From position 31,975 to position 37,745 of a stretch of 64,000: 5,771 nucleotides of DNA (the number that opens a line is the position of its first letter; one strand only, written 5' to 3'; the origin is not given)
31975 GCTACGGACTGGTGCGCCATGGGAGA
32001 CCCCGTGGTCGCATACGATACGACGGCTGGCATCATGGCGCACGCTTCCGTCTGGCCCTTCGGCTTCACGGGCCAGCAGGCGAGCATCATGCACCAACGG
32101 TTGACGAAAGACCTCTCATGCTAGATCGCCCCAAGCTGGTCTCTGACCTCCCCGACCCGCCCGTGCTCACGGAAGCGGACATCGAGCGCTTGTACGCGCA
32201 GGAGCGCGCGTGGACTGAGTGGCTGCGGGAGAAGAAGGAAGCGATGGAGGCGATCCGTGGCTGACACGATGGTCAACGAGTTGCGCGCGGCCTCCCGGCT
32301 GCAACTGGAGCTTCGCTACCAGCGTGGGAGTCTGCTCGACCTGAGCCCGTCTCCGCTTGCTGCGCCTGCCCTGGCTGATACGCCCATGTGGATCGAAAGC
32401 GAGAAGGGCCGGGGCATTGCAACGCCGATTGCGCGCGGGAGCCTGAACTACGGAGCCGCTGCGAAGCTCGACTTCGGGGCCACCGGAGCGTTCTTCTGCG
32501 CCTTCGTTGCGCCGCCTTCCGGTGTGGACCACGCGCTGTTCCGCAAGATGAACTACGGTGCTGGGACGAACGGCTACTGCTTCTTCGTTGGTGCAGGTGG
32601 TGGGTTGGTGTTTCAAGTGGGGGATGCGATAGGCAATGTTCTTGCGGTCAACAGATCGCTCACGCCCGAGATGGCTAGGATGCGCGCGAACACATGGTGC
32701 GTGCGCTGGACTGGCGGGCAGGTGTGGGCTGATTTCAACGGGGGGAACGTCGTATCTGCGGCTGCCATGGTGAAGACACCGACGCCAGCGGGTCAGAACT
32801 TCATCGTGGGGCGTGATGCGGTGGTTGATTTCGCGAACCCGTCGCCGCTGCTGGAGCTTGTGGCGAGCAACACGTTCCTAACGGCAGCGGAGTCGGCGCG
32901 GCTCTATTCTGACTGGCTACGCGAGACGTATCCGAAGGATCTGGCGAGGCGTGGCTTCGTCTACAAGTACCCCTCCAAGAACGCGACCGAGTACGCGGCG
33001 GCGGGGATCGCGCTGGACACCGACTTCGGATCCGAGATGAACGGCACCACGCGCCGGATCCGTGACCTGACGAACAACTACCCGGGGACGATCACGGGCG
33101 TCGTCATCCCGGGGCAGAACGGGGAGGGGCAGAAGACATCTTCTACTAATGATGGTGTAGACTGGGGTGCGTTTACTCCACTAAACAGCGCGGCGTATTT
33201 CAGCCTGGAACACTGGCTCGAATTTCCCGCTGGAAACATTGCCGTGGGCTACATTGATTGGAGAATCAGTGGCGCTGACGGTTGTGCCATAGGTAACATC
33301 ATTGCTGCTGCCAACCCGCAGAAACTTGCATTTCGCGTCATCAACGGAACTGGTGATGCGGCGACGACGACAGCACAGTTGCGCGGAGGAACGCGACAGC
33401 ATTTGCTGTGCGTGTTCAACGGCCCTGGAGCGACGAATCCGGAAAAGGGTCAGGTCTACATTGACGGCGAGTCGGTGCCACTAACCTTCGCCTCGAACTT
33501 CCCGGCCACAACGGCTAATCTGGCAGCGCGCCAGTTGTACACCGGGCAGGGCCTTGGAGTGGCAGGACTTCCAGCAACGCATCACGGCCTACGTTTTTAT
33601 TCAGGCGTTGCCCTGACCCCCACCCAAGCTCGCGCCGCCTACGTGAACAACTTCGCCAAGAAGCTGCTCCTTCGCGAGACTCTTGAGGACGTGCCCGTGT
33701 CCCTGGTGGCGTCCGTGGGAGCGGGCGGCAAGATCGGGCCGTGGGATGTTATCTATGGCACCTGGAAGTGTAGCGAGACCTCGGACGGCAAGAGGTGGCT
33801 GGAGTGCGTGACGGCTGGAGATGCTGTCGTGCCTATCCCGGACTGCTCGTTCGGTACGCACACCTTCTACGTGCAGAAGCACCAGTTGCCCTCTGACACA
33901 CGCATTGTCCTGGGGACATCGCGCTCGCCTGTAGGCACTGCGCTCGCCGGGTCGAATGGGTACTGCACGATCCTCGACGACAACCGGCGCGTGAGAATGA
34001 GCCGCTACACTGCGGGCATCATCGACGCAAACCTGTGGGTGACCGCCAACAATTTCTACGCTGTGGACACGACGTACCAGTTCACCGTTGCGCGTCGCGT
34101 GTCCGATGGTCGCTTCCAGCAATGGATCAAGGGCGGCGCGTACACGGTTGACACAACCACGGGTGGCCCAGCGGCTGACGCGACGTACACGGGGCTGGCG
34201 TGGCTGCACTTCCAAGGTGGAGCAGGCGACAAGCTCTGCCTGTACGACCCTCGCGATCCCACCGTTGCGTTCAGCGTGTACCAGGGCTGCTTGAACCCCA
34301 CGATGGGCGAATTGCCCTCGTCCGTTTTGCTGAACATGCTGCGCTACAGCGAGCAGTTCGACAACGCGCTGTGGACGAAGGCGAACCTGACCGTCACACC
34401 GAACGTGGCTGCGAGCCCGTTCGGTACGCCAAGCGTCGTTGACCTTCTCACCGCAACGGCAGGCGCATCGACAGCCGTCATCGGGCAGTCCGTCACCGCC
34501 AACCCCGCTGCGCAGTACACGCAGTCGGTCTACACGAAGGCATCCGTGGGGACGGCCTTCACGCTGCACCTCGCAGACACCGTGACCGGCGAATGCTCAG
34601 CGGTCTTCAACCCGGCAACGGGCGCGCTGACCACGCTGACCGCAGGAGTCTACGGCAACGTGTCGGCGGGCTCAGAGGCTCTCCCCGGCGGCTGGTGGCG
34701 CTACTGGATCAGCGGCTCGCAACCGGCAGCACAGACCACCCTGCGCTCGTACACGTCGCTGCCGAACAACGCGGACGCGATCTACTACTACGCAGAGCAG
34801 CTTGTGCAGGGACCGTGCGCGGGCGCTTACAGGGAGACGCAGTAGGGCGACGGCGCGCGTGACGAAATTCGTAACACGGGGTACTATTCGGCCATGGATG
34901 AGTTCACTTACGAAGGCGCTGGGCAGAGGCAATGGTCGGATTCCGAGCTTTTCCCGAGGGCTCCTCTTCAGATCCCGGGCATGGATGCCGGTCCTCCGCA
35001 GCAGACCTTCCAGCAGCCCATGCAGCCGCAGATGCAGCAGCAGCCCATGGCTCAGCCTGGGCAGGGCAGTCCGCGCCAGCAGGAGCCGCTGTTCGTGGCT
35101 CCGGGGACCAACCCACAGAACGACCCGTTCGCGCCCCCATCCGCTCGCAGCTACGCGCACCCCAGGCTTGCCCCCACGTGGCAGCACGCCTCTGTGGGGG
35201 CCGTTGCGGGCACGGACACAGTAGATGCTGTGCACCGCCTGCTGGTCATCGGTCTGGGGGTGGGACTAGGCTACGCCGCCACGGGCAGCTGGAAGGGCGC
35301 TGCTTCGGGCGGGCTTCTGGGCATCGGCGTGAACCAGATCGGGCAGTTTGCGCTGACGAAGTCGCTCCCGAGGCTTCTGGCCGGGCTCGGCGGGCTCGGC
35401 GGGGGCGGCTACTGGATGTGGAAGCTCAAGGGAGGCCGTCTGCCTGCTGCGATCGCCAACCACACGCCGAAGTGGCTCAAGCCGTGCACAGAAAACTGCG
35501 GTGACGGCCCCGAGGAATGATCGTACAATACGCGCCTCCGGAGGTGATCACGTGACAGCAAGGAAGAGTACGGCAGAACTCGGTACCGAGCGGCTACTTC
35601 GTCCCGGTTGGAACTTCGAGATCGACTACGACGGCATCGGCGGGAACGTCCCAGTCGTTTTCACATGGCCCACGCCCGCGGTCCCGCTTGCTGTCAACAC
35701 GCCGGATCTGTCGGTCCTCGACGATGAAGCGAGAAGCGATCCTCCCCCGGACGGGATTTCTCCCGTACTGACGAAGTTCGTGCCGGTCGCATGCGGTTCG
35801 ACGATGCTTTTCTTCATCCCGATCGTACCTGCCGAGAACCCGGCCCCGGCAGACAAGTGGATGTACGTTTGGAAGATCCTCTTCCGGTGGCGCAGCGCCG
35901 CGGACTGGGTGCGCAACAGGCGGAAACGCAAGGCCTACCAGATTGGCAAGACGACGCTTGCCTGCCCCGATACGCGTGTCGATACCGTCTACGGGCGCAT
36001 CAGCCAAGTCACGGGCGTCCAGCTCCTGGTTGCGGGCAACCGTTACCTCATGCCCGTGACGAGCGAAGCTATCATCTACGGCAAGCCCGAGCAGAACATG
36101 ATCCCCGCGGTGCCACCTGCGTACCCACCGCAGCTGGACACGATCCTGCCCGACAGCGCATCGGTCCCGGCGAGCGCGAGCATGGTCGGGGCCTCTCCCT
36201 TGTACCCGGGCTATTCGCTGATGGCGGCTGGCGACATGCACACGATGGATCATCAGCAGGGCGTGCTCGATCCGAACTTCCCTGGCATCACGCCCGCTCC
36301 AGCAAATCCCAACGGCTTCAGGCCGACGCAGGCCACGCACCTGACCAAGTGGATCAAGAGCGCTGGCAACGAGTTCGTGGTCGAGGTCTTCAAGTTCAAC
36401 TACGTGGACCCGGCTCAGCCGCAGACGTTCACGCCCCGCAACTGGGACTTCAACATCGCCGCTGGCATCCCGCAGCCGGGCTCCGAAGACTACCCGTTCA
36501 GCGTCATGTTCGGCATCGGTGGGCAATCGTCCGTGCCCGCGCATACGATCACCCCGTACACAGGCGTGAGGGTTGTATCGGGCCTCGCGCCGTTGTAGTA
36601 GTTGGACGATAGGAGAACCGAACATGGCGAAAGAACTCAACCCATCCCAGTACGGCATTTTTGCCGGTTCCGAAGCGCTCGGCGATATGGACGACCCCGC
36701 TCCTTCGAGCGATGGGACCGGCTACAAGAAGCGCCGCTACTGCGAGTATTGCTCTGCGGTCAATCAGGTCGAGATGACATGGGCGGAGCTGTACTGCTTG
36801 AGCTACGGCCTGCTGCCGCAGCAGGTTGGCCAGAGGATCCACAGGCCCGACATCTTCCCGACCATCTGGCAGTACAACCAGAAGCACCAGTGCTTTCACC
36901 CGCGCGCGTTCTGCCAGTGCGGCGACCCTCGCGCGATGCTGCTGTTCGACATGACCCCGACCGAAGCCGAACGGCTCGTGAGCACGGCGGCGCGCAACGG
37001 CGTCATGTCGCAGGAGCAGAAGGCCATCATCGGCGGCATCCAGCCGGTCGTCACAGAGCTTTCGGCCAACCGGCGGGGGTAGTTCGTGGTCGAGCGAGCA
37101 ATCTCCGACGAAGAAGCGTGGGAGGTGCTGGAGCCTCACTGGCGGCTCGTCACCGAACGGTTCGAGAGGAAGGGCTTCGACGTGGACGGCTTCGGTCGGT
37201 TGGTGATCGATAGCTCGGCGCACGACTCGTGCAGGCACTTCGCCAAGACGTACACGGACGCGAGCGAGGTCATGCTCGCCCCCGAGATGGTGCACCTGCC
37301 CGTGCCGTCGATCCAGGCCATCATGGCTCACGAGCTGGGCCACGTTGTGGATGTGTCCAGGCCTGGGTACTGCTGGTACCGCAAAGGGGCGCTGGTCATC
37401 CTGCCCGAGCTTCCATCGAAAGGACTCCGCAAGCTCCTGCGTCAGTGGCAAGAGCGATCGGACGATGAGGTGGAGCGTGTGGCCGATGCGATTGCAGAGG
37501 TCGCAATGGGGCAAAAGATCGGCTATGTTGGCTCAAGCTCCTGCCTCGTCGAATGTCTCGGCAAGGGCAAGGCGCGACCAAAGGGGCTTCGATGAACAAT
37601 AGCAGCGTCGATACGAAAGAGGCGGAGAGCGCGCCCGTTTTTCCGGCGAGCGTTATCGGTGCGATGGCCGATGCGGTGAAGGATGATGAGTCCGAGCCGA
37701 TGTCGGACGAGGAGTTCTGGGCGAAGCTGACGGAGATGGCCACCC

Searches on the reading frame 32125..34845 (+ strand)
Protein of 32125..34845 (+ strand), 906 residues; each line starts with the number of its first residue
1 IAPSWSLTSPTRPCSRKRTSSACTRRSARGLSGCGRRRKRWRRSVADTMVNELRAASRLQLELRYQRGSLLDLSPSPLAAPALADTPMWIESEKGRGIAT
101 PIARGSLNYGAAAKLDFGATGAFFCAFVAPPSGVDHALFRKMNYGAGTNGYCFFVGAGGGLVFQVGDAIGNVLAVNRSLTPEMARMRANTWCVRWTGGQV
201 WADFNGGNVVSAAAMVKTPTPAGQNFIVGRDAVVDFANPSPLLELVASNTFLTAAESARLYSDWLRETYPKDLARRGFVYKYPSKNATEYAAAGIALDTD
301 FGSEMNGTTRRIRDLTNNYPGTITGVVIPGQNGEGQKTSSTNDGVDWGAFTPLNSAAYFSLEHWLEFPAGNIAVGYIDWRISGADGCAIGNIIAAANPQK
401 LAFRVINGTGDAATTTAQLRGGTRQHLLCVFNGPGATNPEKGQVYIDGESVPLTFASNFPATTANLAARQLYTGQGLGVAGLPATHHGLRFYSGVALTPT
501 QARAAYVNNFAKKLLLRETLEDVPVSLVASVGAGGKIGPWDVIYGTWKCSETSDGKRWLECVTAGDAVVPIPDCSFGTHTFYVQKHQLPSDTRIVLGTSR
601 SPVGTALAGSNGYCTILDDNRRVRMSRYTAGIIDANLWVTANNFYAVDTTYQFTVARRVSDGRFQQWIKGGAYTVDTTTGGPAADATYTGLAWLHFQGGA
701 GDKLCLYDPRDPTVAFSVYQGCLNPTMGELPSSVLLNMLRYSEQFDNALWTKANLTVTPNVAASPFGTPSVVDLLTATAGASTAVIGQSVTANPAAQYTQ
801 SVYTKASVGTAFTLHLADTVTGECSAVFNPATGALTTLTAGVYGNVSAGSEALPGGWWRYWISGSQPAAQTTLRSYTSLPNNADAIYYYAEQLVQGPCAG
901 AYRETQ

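Call 5: search_protein_families(library=pfam, proteins=[window:32125-34845:+], max_evalue=0.01)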
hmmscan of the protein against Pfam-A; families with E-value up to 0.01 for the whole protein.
window:32125-34845:+ (906 aa): 0 families

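Call 11: search_protein_families(library=phrogs, proteins=[window:32125-34845:+], max_evalue=0.01)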
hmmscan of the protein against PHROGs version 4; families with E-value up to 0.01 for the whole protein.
window:32125-34845:+ (906 aa): 1 family
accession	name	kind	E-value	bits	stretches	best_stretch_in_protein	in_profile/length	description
phrog_34853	-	unknown function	9.7e-09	35.3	1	712-875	57-211/555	-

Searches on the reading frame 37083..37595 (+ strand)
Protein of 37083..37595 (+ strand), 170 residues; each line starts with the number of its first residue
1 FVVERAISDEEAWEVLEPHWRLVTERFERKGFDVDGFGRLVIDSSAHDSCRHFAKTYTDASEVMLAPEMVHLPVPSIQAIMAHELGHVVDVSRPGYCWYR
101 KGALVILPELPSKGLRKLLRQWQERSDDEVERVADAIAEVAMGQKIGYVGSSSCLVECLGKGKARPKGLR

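Call 64: search_protein_families(library=pfam, proteins=[window:37083-37595:+], max_evalue=0.1)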
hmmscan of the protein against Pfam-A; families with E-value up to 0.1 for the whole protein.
window:37083-37595:+ (170 aa): 2 families
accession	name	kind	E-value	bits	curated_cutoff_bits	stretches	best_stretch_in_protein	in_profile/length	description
PF13699.11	eCIS_core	-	0.00012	22.6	22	1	39-91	22-75/79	eCIS core domain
PF10026.15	DUF2268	-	0.061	13.3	23.6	1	13-92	2-80/195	Predicted Zn-dependent protease (DUF2268)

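Call 65: find_related_loci(query=window:37086-37592:+, collection=viral_contigs, flank=6000)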
Query window:37086-37592:+ (169 aa) in viral_contigs; peptide patterns used: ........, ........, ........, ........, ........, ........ (x = any residue, [..] = any of these).
1 stretches matched a pattern, but none encodes a relative of the query by tblastn (E <= 1e-3).

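Call 84: find_related_loci(query=window:37086-37592:+, collection=metagenome_contigs, flank=8000)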
Query window:37086-37592:+ (169 aa) in metagenome_contigs; peptide patterns used: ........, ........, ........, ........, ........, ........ (x = any residue, [..] = any of these).
105 stretches matched a pattern; 2 encode a relative of the query (tblastn E <= 1e-3); 2 distinct loci.
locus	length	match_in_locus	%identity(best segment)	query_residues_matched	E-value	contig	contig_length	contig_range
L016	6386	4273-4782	65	1-169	2e-74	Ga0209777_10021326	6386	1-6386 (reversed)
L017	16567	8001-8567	48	6-169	1e-53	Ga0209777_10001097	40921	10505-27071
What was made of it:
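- Tried and rejected: The metagenome scan then found two syntenic relatives (call 84).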

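Call 90: search_solved_structures(query=A4, max_evalue=10, show_alignments=1)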
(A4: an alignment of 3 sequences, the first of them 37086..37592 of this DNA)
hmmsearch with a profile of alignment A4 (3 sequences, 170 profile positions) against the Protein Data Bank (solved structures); distinct sequences matched with E-value up to 10: 10.
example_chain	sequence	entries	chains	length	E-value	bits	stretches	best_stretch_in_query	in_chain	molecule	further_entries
3cqb_A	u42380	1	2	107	0.65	12.8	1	49-90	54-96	Probable protease htpX homolog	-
1z0x_A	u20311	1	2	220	0.77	12.6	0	43-81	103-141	transcriptional regulator, TetR family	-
1zq1_A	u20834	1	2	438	0.94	12.3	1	69-159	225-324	Glutamyl-tRNA(Gln) amidotransferase subunit D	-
4jv5_S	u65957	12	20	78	1.2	12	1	104-144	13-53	30S ribosomal protein S19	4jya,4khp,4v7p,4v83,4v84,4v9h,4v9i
4k0k_S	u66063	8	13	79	1.2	11.9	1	104-143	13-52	30S ribosomal protein S19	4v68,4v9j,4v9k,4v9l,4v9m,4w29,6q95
4gkj_S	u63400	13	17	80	1.2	11.9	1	104-144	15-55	30S ribosomal protein S19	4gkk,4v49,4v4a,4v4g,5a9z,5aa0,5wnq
6gzq_S2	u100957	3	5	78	1.2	11.9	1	104-145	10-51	30S ribosomal protein S19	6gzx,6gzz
4x62_S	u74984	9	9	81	1.2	11.9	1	104-144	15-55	30S ribosomal protein S19 | RIBOSOMAL PROTEIN S19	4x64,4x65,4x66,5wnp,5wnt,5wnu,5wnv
4yhh_S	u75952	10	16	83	1.3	11.8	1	104-144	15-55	30S ribosomal protein S19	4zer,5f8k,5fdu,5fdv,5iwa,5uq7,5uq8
6fwx_A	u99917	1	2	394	1.5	11.6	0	85-115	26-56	Titin,Titin,Titin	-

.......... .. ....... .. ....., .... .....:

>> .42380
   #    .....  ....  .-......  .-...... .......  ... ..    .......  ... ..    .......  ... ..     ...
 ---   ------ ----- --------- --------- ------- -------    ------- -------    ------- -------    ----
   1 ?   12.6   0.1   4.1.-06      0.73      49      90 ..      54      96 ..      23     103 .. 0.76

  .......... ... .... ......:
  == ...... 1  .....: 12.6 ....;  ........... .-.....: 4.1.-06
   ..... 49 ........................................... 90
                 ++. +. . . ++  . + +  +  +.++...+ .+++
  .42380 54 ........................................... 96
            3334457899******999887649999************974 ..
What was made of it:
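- The Pfam hit is borderline, and the PDB profile search gives only an insignificant HtpX hit (E 0.65; call 90).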
